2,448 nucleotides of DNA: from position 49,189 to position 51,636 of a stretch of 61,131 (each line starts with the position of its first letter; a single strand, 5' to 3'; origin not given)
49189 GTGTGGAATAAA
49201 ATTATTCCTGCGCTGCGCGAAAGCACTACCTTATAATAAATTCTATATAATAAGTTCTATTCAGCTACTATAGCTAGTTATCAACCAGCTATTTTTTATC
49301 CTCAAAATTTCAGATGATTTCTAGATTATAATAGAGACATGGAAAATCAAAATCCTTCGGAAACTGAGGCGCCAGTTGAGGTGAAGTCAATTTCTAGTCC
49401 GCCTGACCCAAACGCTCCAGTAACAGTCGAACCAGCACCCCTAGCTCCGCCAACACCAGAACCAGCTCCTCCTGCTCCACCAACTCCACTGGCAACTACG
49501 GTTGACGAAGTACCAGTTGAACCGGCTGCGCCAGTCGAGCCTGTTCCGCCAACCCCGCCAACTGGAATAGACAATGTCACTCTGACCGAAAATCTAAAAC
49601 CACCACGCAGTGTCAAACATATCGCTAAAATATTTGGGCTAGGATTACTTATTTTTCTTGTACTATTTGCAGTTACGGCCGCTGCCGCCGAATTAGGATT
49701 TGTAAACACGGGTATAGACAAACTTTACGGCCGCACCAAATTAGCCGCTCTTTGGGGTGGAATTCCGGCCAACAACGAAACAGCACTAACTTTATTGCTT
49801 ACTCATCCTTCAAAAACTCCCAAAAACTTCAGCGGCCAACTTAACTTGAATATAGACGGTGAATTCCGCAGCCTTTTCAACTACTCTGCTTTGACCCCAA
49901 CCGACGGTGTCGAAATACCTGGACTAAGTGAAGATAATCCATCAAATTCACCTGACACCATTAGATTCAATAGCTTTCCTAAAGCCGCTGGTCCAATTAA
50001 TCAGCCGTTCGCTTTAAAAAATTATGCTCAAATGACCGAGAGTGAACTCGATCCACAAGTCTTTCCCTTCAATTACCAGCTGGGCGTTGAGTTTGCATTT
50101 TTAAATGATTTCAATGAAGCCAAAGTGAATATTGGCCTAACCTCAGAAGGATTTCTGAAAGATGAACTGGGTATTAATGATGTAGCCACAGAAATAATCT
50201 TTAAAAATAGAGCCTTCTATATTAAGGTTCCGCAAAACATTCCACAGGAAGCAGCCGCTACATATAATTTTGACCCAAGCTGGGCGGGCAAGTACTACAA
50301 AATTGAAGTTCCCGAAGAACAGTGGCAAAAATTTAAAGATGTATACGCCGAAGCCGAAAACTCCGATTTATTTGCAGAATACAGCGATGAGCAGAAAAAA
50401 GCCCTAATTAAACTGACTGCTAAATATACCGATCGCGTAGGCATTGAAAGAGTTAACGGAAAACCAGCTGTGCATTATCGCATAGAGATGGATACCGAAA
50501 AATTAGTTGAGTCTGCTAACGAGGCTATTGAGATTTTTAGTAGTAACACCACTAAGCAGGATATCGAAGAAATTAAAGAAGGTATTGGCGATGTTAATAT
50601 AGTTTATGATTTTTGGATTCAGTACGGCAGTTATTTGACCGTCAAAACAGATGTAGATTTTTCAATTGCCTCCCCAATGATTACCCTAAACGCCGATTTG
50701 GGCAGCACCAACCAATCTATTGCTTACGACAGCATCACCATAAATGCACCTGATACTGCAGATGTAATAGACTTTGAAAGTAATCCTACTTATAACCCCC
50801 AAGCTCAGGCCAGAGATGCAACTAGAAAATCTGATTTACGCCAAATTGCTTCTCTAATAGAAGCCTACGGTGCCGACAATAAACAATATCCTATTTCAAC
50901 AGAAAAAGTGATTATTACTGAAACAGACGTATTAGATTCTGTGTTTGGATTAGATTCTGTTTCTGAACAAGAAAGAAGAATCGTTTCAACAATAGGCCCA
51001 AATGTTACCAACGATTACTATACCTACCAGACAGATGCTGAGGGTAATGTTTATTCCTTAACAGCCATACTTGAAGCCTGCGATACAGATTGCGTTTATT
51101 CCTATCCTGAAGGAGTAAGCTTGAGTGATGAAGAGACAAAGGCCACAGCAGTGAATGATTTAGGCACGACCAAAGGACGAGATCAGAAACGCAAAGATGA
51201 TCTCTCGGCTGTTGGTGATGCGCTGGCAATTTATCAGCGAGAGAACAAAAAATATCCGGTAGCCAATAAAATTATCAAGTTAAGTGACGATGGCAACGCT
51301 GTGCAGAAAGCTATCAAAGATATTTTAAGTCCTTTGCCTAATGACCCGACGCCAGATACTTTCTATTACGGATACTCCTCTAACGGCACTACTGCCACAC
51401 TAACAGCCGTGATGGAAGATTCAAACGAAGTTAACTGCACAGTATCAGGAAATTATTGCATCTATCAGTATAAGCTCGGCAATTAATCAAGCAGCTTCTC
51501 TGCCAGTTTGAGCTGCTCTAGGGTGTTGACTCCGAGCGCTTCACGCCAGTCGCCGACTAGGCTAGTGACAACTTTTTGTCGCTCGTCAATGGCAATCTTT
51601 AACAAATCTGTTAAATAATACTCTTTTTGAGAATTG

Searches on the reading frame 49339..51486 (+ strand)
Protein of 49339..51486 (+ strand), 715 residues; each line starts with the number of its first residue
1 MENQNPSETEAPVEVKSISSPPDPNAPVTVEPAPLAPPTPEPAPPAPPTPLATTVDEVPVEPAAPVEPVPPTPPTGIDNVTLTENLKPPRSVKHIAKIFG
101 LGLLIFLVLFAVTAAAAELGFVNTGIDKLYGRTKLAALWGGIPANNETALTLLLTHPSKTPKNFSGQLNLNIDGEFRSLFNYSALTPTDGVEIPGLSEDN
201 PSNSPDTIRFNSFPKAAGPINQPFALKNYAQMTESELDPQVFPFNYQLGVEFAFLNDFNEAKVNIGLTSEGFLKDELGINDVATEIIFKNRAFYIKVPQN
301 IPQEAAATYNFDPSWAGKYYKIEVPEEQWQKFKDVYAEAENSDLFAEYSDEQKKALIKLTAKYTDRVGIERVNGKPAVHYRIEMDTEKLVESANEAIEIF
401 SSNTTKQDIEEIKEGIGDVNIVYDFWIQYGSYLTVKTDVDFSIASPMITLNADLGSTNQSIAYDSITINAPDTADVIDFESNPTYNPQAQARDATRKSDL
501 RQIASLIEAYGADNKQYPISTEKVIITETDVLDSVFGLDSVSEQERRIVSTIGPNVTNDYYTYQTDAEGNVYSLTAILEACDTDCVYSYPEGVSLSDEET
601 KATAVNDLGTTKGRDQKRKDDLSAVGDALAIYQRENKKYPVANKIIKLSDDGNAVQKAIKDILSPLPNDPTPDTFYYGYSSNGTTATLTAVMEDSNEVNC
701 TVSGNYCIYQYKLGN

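Call 34: search_protein_families(library=pfam, proteins=[window:49339-51486:+], max_evalue=0.00001)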
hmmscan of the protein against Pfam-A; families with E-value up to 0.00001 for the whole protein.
window:49339-51486:+ (715 aa): 1 family
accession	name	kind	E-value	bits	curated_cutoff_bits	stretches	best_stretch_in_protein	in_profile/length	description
PF08334.16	T2SSG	-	1.4e-06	28.7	21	0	612-691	8-90/108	Type II secretion system (T2SS), protein G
